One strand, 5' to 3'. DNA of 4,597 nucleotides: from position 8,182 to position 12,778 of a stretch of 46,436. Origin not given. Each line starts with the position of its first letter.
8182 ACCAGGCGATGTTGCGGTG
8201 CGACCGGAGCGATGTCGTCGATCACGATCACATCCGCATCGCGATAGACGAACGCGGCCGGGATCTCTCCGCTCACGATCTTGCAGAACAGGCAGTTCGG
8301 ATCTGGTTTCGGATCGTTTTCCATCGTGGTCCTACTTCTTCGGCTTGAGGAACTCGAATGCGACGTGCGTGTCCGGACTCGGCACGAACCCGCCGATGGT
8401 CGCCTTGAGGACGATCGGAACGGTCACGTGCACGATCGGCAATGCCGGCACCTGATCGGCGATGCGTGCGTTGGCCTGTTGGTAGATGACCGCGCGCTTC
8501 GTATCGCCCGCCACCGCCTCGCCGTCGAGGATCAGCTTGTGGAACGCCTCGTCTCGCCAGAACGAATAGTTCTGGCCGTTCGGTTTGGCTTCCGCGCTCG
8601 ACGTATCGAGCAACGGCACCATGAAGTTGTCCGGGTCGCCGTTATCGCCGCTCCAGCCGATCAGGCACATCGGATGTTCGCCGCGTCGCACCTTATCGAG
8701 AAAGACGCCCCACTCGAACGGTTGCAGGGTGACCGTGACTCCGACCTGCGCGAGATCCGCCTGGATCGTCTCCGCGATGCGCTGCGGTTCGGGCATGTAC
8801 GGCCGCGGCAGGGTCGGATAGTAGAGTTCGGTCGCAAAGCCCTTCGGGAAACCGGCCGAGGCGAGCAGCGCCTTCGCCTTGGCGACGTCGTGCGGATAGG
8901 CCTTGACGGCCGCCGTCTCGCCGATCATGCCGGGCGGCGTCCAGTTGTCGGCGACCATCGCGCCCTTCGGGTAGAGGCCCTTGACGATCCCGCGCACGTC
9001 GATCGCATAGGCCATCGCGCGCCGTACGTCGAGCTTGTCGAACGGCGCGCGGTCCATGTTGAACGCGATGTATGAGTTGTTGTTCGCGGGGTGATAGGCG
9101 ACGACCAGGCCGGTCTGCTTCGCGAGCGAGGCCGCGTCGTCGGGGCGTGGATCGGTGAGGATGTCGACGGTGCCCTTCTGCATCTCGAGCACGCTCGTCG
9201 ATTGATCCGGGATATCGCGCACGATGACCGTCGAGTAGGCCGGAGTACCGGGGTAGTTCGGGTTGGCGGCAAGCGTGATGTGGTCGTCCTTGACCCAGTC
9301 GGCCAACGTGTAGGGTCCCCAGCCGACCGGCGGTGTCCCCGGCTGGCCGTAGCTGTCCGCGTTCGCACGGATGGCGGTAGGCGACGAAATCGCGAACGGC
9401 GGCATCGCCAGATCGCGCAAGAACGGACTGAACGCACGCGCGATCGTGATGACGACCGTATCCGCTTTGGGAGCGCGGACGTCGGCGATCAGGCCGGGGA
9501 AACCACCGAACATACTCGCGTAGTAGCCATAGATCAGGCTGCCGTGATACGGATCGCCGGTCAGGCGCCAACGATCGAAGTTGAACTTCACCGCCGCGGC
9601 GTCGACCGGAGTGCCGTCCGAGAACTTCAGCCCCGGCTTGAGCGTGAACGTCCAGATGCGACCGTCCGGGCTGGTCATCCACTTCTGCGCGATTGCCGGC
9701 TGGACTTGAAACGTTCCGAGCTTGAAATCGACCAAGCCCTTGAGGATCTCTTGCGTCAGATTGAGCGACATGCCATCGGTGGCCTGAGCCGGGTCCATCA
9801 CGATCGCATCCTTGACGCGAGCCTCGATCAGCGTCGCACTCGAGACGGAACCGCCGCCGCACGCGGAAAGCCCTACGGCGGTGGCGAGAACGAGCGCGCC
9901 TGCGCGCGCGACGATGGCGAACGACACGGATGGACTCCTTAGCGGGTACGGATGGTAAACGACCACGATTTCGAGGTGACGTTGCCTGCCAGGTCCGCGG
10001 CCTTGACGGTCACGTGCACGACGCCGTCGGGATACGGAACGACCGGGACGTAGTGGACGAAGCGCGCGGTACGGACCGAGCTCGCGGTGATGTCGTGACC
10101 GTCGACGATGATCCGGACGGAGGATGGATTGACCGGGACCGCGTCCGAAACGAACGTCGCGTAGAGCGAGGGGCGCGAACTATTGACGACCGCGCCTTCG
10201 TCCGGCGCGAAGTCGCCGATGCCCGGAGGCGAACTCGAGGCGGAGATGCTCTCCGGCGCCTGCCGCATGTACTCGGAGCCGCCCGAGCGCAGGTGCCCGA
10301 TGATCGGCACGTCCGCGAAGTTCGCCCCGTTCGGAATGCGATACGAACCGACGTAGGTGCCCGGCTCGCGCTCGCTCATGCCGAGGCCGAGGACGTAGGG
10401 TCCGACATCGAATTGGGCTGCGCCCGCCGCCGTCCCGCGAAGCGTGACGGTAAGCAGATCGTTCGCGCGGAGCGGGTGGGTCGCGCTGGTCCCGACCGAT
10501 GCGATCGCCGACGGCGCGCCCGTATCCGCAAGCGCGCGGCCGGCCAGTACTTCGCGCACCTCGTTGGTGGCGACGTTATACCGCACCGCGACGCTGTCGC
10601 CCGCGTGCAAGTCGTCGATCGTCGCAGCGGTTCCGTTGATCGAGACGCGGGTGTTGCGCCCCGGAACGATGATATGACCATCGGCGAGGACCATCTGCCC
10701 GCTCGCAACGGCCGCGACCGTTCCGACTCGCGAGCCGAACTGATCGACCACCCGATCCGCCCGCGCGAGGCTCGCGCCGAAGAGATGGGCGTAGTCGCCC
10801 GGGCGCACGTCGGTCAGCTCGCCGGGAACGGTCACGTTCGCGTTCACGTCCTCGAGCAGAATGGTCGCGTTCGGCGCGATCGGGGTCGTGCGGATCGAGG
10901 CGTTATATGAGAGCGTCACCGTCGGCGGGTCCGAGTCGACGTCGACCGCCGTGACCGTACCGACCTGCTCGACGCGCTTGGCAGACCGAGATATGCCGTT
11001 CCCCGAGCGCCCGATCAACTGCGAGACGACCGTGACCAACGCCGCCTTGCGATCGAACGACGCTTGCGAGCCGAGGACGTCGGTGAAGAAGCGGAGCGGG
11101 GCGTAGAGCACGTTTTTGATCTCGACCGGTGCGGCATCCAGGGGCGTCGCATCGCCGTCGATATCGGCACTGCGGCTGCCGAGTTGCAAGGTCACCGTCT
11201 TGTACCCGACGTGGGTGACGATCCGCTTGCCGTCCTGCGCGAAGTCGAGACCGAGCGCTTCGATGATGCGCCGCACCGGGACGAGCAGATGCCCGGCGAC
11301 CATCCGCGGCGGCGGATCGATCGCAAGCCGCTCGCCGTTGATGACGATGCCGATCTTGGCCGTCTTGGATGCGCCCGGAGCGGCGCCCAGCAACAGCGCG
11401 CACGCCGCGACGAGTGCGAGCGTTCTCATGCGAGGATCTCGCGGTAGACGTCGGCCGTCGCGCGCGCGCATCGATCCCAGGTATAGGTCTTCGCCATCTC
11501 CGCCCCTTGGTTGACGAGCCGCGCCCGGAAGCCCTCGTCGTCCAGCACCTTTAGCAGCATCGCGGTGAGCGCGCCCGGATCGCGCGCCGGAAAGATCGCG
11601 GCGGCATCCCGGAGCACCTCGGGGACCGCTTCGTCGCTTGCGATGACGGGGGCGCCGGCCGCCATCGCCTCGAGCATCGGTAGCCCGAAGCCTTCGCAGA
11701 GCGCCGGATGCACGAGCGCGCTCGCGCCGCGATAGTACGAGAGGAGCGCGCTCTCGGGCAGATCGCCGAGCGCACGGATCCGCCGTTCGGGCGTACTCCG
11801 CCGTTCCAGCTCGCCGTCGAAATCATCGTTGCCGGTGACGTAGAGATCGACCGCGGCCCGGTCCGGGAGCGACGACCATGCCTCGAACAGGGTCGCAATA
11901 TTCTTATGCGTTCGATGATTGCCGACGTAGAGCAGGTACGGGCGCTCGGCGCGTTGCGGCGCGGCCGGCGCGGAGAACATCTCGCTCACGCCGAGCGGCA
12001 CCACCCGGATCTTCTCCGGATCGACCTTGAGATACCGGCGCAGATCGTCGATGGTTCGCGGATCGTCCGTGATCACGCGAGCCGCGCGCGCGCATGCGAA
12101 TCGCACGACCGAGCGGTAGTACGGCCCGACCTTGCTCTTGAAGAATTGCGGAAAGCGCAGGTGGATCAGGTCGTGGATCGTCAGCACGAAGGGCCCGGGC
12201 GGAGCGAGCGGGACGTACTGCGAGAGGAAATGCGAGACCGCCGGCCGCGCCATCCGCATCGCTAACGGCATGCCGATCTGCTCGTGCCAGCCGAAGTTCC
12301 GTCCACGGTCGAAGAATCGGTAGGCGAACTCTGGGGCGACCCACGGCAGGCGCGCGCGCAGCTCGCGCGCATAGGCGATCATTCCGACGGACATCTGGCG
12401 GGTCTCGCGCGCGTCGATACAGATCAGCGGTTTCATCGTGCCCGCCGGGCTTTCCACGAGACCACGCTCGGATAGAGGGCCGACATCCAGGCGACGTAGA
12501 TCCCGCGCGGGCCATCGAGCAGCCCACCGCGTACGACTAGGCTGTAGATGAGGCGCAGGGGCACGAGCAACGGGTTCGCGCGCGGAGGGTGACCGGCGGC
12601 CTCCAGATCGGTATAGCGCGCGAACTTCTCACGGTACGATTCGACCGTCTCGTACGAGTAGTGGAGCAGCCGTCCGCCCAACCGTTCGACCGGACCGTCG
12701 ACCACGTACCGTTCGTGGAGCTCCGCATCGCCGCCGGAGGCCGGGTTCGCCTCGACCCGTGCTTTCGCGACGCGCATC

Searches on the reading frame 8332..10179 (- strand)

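Call 8: search_protein_families(library=pfam, proteins=[window:8332-10179:-], max_evalue=0.001)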
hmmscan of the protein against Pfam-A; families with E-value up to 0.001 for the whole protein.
window:8332-10179:- (615 aa): 1 family
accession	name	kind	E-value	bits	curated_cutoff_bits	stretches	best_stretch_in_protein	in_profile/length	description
PF00496.27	SBP_bac_5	-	1.2e-93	314.7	32.4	1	158-528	1-365/368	Bacterial extracellular solute-binding proteins, family 5 Middle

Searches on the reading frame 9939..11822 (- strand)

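Call 8: search_protein_families(library=pfam, proteins=[window:9939-11822:-], max_evalue=0.001)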
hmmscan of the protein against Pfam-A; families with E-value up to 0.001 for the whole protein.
window:9939-11822:- (627 aa): 1 family
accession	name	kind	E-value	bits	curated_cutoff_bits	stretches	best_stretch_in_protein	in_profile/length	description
PF07833.16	Cu_amine_oxidN1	-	2.4e-18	66.5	24.2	1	160-263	1-106/108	Copper amine oxidase N-terminal domain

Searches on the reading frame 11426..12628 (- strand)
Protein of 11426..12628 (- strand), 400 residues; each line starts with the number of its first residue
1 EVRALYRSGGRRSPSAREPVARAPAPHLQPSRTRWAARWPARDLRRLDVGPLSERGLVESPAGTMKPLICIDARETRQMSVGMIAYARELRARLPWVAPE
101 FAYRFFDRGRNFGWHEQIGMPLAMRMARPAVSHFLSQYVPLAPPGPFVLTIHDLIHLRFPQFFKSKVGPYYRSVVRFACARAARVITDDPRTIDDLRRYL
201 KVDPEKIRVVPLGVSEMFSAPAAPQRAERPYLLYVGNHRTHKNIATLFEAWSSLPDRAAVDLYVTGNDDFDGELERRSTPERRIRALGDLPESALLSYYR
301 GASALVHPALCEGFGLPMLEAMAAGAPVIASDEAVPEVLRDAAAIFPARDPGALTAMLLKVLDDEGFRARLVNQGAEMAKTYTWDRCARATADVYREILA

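Call 8: search_protein_families(library=pfam, proteins=[window:11426-12628:-], max_evalue=0.001)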
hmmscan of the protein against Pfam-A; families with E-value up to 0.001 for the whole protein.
window:11426-12628:- (400 aa): 6 families
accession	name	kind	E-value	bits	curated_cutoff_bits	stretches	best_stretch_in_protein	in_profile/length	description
PF13692.12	Glyco_trans_1_4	-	3.6e-23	82.8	27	1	229-364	1-142/142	Glycosyl transferases group 1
PF00534.26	Glycos_transf_1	-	4.6e-23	82.1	26.4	1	226-377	12-171/172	Glycosyl transferases group 1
PF13439.12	Glyco_transf_4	-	1e-11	45.6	28.5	1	129-214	73-166/170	Glycosyltransferase Family 4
PF20706.3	GT4-conflict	-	9.3e-08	31.9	26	1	179-334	144-314/385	Family 4 Glycosyltransferase in conflict systems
PF13524.12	Glyco_trans_1_2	-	2.6e-07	31.1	25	1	247-389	5-140/144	Glycosyl transferase-like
PF13579.12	Glyco_trans_4_4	-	7.7e-05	23.5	29.7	0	146-213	96-158/158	Glycosyl transferase 4-like domain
